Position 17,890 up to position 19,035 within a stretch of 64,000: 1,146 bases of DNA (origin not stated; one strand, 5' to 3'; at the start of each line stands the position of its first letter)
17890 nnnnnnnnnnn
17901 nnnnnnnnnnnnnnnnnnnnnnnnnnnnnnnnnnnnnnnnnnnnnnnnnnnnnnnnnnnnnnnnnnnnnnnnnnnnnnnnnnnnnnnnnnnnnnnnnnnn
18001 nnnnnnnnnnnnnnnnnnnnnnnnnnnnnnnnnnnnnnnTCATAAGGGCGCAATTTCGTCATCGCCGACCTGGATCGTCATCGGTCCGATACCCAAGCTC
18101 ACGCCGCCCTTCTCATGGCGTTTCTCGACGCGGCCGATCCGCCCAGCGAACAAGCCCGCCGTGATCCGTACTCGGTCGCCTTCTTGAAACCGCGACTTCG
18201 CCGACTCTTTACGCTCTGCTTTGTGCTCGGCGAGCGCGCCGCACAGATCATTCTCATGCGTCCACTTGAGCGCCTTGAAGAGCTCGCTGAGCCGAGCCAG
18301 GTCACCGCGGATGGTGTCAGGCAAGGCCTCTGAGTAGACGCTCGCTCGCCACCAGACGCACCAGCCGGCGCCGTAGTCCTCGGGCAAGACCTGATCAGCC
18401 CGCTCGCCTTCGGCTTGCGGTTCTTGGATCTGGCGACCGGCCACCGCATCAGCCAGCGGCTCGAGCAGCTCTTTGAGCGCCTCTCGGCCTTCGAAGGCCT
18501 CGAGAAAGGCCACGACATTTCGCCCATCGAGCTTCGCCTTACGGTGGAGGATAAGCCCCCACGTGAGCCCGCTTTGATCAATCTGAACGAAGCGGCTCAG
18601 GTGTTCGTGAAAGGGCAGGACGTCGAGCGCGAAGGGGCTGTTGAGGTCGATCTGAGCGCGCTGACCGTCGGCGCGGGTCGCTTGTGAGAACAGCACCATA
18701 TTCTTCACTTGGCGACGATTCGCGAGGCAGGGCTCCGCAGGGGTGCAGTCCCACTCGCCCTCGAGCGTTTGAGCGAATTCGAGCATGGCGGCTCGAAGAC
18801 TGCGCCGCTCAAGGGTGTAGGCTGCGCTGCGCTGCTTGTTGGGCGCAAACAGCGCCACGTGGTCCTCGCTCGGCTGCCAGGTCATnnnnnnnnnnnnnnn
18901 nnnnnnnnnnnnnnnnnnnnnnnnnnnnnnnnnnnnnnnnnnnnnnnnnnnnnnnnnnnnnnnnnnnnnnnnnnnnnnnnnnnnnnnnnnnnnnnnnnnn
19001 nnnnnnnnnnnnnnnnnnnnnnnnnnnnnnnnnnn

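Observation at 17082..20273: DNA methyltransferase translationally coupled to an unknown protein and a lytic transglycosylase (mltF-X-MTase)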

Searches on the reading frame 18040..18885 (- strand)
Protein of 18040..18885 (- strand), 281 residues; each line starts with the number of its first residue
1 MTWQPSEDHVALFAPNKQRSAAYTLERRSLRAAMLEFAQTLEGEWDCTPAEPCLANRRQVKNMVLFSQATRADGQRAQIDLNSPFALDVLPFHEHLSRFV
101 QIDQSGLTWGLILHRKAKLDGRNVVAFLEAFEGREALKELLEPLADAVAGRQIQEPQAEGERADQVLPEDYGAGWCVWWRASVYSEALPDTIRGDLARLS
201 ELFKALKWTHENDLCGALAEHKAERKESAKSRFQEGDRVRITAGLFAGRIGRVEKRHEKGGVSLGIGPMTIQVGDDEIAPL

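Call 3: search_protein_families(library=pfam, proteins=[window:18040-18885:-], max_evalue=0.01)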
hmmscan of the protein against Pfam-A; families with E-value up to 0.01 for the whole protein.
window:18040-18885:- (281 aa): 1 family
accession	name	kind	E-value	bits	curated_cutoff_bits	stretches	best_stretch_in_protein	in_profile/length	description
PF00467.35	KOW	-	1.6e-05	25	22.3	1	235-260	1-26/32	KOW motif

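Call 4: search_protein_families(library=ncbifam, proteins=[window:18040-18885:-], max_evalue=0.01)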
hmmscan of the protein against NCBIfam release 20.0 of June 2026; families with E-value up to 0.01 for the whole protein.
window:18040-18885:- (281 aa): 2 families
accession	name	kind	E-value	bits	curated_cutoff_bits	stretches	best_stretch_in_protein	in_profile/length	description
NF033644.1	antiterm_UpxY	subfamily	0.0025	17.8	100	1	220-262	101-144/164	UpxY family transcription antiterminator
TIGR00922.1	nusG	equivalog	0.0071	16.2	135.7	0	219-257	104-143/172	transcription termination/antitermination protein NusG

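Call 5: find_homologous_proteins(query=window:18040-18885:-)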
Query window:18040-18885:- (281 aa): 20 proteins with E <= 0.001 among 3259 candidates.
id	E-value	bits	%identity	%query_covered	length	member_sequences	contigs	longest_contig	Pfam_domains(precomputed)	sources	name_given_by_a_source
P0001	1.2e-185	633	100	100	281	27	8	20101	PF00467.36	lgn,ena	-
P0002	1.3e-141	489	77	100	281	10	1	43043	-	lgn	-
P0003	5.4e-140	484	77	100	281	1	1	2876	PF00467.36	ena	-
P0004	6.1e-140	483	75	100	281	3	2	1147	-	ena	-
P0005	1.9e-139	482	75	100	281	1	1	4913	-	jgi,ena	-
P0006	2.5e-138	478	75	100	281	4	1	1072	-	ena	-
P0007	1.4e-136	472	76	100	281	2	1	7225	-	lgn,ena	-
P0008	2.9e-136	471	74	100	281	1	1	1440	-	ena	-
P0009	3.2e-135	468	74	100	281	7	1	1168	-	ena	-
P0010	1.9e-130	452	70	100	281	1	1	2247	-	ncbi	-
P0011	1.8e-129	449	70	100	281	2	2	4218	PF00467.36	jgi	jgi:hypothetical protein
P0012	1.2e-122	427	66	100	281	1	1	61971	PF00467.36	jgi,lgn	jgi:hypothetical protein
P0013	1.6e-121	423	67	100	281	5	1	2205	PF00467.36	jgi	jgi:hypothetical protein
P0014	1.2e-119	417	64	100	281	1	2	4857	PF00467.36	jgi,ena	-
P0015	1.9e-117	410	73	88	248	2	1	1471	PF00467.36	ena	-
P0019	1.1e-64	237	69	67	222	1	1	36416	-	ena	-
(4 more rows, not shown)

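Call 7: find_encoding_contigs(protein=P0012, flank=8000, max_places=3)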
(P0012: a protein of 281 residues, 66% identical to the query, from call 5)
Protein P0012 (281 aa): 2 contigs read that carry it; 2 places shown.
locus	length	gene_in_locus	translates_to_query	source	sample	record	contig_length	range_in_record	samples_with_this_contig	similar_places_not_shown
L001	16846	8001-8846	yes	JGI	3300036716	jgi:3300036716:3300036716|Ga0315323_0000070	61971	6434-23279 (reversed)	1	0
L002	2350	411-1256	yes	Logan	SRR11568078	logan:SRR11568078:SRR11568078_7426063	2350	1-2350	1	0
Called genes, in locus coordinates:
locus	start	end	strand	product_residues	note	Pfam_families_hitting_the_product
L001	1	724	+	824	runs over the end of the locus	PF03176:MMPL, PF00873:ACR_tran (weak), PF02355:SecD_SecF_C (faint), PF02460:Patched, PF12349:Sterol-sensing (faint), PF03176:MMPL, PF00873:ACR_tran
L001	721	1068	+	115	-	-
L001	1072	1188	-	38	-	-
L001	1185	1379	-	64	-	-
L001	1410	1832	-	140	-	-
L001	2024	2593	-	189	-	PF01923:Cob_adeno_trans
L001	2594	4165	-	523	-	PF00795:CN_hydrolase, PF02540:NAD_synthase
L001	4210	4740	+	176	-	-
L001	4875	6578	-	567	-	PF13458:Peripla_BP_6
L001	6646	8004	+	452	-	PF01464:SLT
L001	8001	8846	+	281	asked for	PF00467:KOW (weak)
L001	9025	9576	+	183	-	PF12728:HTH_17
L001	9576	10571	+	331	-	PF04958:AstA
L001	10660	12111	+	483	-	PF00171:Aldedh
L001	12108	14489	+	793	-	PF02190:LON_substr_bdg, PF13401:AAA_22 (faint), PF13191:AAA_16 (weak), PF07728:AAA_5, PF00004:AAA, PF22667:Lon_lid, PF05362:Lon_C, PF13541:ChlI (faint)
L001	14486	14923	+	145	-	PF02580:Tyr_Deacylase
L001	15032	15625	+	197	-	PF02527:GidB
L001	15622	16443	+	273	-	PF00142:Fer4_NifH (faint), PF01656:CbiA, PF02374:ArsA_ATPase (weak), PF06564:CBP_BcsQ, PF09140:MipZ, PF10609:ParA, PF13614:AAA_31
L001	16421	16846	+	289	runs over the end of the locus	PF02195:ParB_N, PF17762:HTH_ParB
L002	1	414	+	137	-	?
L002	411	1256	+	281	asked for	PF00467:KOW (weak)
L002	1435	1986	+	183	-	PF12728:HTH_17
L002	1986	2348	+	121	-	?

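Call 8: find_encoding_contigs(protein=P0002, flank=8000, max_places=3)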
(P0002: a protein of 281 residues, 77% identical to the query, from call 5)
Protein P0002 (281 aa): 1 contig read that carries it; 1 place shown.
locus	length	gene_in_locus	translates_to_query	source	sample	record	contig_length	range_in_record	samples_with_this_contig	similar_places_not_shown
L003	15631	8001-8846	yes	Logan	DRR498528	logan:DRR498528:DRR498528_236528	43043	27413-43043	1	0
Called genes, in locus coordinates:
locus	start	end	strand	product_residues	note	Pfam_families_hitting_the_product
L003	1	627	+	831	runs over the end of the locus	PF03176:MMPL, PF00873:ACR_tran (faint), PF02355:SecD_SecF_C (faint), PF02460:Patched (weak), PF12349:Sterol-sensing (faint), PF03176:MMPL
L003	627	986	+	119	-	-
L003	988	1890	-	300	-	PF23416:DUF7107 (faint)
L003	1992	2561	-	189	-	PF01923:Cob_adeno_trans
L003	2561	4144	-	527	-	PF00795:CN_hydrolase, PF02540:NAD_synthase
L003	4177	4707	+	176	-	-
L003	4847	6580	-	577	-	PF13458:Peripla_BP_6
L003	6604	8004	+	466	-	PF01464:SLT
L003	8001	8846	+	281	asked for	-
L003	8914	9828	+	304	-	PF01555:N6_N4_Mtase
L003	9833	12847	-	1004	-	PF01833:TIG (weak), PF13620:CarboxypepD_reg (weak)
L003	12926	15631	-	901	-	?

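Call 9: find_encoding_contigs(protein=P0019, flank=8000, max_places=3)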
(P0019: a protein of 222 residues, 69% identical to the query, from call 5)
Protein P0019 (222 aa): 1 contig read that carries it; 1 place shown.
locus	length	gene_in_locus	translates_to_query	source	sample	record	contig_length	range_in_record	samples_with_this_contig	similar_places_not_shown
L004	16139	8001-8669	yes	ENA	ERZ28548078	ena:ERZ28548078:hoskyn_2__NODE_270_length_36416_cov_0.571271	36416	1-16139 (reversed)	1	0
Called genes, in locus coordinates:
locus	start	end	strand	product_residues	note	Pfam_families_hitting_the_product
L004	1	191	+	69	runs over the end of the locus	-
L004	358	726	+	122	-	PF03176:MMPL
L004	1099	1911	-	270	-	-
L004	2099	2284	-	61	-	PF01923:Cob_adeno_trans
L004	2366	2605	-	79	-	PF01923:Cob_adeno_trans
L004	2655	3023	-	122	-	PF02540:NAD_synthase (weak)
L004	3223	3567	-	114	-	PF02540:NAD_synthase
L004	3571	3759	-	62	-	-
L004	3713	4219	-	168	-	-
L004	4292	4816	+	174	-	-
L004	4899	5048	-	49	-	-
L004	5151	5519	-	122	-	-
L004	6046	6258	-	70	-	-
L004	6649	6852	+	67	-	-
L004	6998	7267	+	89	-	-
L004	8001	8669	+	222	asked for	-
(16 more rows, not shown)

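Call 14: find_related_loci(query=A1, collection=genome_contigs, flank=8000)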
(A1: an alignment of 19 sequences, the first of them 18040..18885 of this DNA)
Query A1 (281 aa) in genome_contigs; peptide patterns used: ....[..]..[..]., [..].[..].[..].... (x = any residue, [..] = any of these).
34 stretches matched a pattern; 3 encode a relative of the query (tblastn E <= 1e-3); 3 distinct loci.
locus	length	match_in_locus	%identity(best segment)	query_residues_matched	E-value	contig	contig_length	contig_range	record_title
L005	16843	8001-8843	76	1-281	7e-148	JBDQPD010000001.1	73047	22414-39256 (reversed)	MAG: Myxococcota bacterium isolate SFB_27S_18OctNov_coas_69 k141_2118865_length_73047_cov_68.6303, whole genome shotgun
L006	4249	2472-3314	75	1-281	5e-150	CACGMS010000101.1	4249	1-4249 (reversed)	uncultured Candidatus Hydrogenedens sp. isolate AG-422-L23 genome assembly, contig: AG-422-L23_NODE_100, whole genome sh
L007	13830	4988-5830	66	1-281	4e-130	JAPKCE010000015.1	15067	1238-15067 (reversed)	MAG: Myxococcota bacterium isolate ANT-56 NODE_1799_length_15067_cov_4.656075, whole genome shotgun sequence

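Call 23: predict_structure(alignment_id=A1)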
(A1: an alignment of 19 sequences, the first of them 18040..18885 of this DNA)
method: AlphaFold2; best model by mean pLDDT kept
length: 281 residues; sequences in the alignment: 19
mean_pLDDT: 84.0   pTM: 0.73
mean pLDDT of the five models: 84.0, 81.5, 78.2, 76.6, 73.7
residues with pLDDT >= 90: 126; 70-90: 111; 50-70: 32; < 50: 12
segments of 3 or more residues with pLDDT < 50: 78-89
pLDDT, mean of each block of 10 residues (from residue 1): 83 89 90 93 86 71 82 54 43 82 93 89 94 95 95 88 91 92 90 95 91 85 61 82 89 81 86 86 77
secondary structure, 60 per line:
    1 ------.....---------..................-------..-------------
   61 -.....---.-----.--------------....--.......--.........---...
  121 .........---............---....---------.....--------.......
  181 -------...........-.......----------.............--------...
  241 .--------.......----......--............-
elements in order: H7-11 H21-38 E62-66 H91-94 E97-103 E106-114 H118-129 H133-144 E148-151 E174-180 H188-198 H200-206 H217-229 E238-241 E250-256 E261-266 E269-274 E278-280

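Call 24: search_protein_families(library=pfam, proteins=[L001:9025-9576:+], max_evalue=0.01)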
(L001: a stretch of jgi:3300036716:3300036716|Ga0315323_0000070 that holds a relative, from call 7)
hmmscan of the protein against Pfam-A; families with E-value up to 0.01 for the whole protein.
L001:9025-9576:+ (183 aa): 4 families
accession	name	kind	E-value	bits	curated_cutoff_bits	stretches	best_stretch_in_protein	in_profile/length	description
PF12728.13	HTH_17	-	1e-08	35.7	27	1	6-47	1-42/51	Helix-turn-helix domain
PF00376.29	MerR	-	0.0013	19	28.2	1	8-36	1-30/38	MerR family regulatory protein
PF21531.3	Rv2175c_wHTH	-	0.0023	18.3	27.1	1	3-45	12-54/57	DNA-binding protein Rv2175c, wHTH domain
PF13411.12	MerR_1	-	0.0042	17.6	21.6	1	8-38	2-32/69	MerR HTH family regulatory protein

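Call 27: search_protein_families(library=padloc, proteins=[window:18040-18885:-], max_evalue=0.01)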
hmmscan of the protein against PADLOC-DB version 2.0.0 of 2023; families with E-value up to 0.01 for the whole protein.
window:18040-18885:- (281 aa): 0 families

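Call 28: search_protein_families(library=phrogs, proteins=[window:18040-18885:-], max_evalue=0.01)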
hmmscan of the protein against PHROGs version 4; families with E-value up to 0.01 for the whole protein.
window:18040-18885:- (281 aa): 1 family
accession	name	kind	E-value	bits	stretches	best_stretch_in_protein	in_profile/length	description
phrog_6386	-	transcription regulation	0.00032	21.5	1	218-260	111-153/179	transcription antiterminator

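Call 42: search_protein_families(library=padloc, proteins=[L001:9025-9576:+], max_evalue=0.1)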
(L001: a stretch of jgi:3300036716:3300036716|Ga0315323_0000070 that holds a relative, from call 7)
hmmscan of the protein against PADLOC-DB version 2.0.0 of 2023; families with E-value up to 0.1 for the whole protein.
L001:9025-9576:+ (183 aa): 2 families
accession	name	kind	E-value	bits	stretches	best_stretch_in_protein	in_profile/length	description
PDLC04133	mad1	-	2.1e-07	29.1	1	3-46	2-45/60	mads_1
PDLC03348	MTase_II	-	0.0074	12.8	1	6-50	10-55/727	Type II methyltransferase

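Call 43: search_protein_representatives(alignment_id=A1)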
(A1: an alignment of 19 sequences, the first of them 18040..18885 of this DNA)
Query: 19 sequences, 281 profile positions. Proteins with E-value up to 0.001 (for the whole library): 172; up to 1e-10: 72; up to 1e-30: 5. The best 150 are listed.
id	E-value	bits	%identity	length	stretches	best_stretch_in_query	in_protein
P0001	4.6e-158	541.6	-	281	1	1-281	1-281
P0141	4.9e-89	315.1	-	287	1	6-281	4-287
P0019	3.7e-64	233.5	-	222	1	1-241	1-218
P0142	2.1e-52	194.9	-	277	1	1-276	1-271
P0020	1.3e-32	130.0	-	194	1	212-281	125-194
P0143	1.4e-26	110.2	-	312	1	1-281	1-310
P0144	1.8e-23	100.0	-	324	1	9-278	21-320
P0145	1.7e-20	90.2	-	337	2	8-215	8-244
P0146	1.2e-19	87.4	-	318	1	11-279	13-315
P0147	6.4e-19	85.1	-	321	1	8-279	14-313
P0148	7.5e-19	84.8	-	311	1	9-279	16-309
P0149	9.6e-19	84.5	-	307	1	9-279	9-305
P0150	3.1e-18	82.8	-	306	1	7-277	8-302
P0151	1.2e-17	80.9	-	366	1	40-276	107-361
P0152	3.3e-17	79.5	-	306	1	9-280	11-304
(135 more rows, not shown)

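Call 45: find_homologous_proteins(query=A2, max_evalue=0.00001)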
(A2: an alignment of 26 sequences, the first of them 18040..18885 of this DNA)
Query A2 (26 sequences) (281 aa, profile of the alignment): 122 proteins with E <= 0.00001 among 8000 candidates; the best 120 are listed.
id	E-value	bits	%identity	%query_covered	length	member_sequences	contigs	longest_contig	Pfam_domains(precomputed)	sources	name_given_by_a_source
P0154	8.8e-108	379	25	95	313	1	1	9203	-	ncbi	-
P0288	1.0e-105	372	24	95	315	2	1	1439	-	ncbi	-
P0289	3.3e-105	370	28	95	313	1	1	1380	-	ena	-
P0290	3.7e-105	370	25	95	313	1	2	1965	-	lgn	-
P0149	3.8e-105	370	26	95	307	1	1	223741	-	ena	-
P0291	5.1e-105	370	26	96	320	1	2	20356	-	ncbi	-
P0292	1.9e-104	368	27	95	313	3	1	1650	-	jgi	-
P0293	7.8e-104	366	25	95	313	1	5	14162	-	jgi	jgi:transcription antitermination factor NusG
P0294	1.6e-103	365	26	95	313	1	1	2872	-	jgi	jgi:transcription antitermination factor NusG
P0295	1.6e-103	365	25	95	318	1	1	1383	-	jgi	jgi:hypothetical protein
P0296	2.3e-103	364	27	95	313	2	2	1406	-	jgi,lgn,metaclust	metaclust:\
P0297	3.6e-103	363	26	95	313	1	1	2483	-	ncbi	-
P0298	2.0e-102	361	27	95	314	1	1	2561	-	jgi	jgi:hypothetical protein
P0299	2.8e-102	360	25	95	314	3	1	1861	-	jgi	jgi:hypothetical protein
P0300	8.0e-102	359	24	95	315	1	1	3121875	-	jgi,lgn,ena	-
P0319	5.1e-99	350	24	95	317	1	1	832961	-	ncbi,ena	-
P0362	4.7e-91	324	24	97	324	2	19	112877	-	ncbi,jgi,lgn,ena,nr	ncbi:MAG: hypothetical protein JNM83_26350 [Myxococcales bacterium]|jgi:hypothetical protein|nr:hypo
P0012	2.0e-82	295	66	100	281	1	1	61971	PF00467.36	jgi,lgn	jgi:hypothetical protein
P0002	1.3e-76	276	77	100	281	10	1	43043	-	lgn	-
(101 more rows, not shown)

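Call 46: find_encoding_contigs(protein=P0300, flank=6000, max_places=1)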
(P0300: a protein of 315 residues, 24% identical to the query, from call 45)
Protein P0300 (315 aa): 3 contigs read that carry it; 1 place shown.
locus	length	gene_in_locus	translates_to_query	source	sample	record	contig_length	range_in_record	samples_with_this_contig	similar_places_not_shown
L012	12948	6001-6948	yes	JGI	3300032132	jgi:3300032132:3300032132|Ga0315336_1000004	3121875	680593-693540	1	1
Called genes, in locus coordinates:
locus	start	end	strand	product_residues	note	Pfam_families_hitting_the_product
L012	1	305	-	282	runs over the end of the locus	PF00595:PDZ, PF13180:PDZ_2, PF17820:PDZ_6, PF00578:AhpC-TSA, PF08534:Redoxin, PF00085:Thioredoxin (weak), PF13098:Thioredoxin_2 (weak), PF13905:Thioredoxin_8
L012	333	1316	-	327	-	PF01073:3Beta_HSD, PF01370:Epimerase, PF02719:Polysacc_synt_2, PF04321:RmlD_sub_bind (weak), PF05368:NmrA, PF13460:NAD_binding_10, PF16363:GDP_Man_Dehyd, PF07993:NAD_binding_4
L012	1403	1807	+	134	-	PF07238:PilZ (weak)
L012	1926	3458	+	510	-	-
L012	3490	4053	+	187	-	-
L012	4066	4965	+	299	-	-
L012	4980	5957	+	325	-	PF08240:ADH_N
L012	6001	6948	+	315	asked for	-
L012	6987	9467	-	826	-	PF13240:Zn_Ribbon_1 (faint), PF00069:Pkinase, PF07714:PK_Tyr_Ser-Thr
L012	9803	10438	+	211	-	PF07238:PilZ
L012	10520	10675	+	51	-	-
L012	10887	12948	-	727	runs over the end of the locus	PF01966:HD, PF13328:HD_4, PF04607:RelA_SpoT, PF02824:TGS, PF19296:RelA_AH, PF28438:RelA_RIS, PF01842:ACT, PF13291:ACT_4, +1 more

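Call 47: find_encoding_contigs(protein=P0319, flank=6000, max_places=1)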
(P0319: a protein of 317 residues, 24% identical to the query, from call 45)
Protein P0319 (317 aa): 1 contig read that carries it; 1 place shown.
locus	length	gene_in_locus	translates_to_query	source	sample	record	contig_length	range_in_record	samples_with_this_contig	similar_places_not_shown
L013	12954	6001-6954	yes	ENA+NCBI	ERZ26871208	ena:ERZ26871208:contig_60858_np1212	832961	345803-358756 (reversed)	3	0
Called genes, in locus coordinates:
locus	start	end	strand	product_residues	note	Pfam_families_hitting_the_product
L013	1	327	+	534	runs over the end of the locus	-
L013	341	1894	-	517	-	PF00069:Pkinase, PF07714:PK_Tyr_Ser-Thr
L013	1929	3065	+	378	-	PF02771:Acyl-CoA_dh_N, PF02770:Acyl-CoA_dh_M, PF00441:Acyl-CoA_dh_1, PF08028:Acyl-CoA_dh_2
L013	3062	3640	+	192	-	PF13521:AAA_28 (weak), PF02223:Thymidylate_kin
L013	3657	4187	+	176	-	PF13180:PDZ_2 (weak)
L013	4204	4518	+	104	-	-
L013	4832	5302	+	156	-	-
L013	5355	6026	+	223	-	PF00378:ECH_1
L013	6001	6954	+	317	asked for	-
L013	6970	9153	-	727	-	PF07714:PK_Tyr_Ser-Thr, PF00069:Pkinase, PF06293:Kdo (weak)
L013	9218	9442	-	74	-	-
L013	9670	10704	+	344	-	PF00069:Pkinase, PF01636:APH (faint), PF07714:PK_Tyr_Ser-Thr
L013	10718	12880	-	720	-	PF01966:HD, PF13328:HD_4, PF04607:RelA_SpoT, PF02824:TGS, PF19296:RelA_AH, PF28438:RelA_RIS, PF01842:ACT, PF13291:ACT_4, +1 more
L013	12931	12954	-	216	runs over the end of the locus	PF00625:Guanylate_kin, PF13671:AAA_33 (weak)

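Call 48: find_encoding_contigs(protein=P0149, flank=6000, max_places=1)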
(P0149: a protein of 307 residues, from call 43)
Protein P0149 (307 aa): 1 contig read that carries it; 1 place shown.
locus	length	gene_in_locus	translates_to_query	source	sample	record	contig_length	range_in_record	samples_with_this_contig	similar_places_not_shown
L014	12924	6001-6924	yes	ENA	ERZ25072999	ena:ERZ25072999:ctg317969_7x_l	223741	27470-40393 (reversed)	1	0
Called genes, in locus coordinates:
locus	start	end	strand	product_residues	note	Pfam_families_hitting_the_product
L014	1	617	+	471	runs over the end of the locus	PF00361:Proton_antipo_M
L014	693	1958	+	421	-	PF25390:WD40_RLD, PF25384:Alsin_RLD (faint), PF25390:WD40_RLD, PF00415:RCC1, PF13540:RCC1_2, PF00415:RCC1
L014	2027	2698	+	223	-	PF06904:Extensin-like_C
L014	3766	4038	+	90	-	PF15723:MqsR_toxin (weak)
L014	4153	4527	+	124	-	PF15731:MqsA_antitoxin, PF13560:HTH_31, PF01381:HTH_3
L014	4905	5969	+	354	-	PF08240:ADH_N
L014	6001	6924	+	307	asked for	-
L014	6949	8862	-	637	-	PF00069:Pkinase, PF07714:PK_Tyr_Ser-Thr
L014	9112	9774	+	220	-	PF07238:PilZ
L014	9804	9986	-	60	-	-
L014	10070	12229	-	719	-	PF01966:HD, PF13328:HD_4, PF04607:RelA_SpoT, PF02824:TGS, PF19296:RelA_AH, PF28438:RelA_RIS, PF01842:ACT, PF13291:ACT_4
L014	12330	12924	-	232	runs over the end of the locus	-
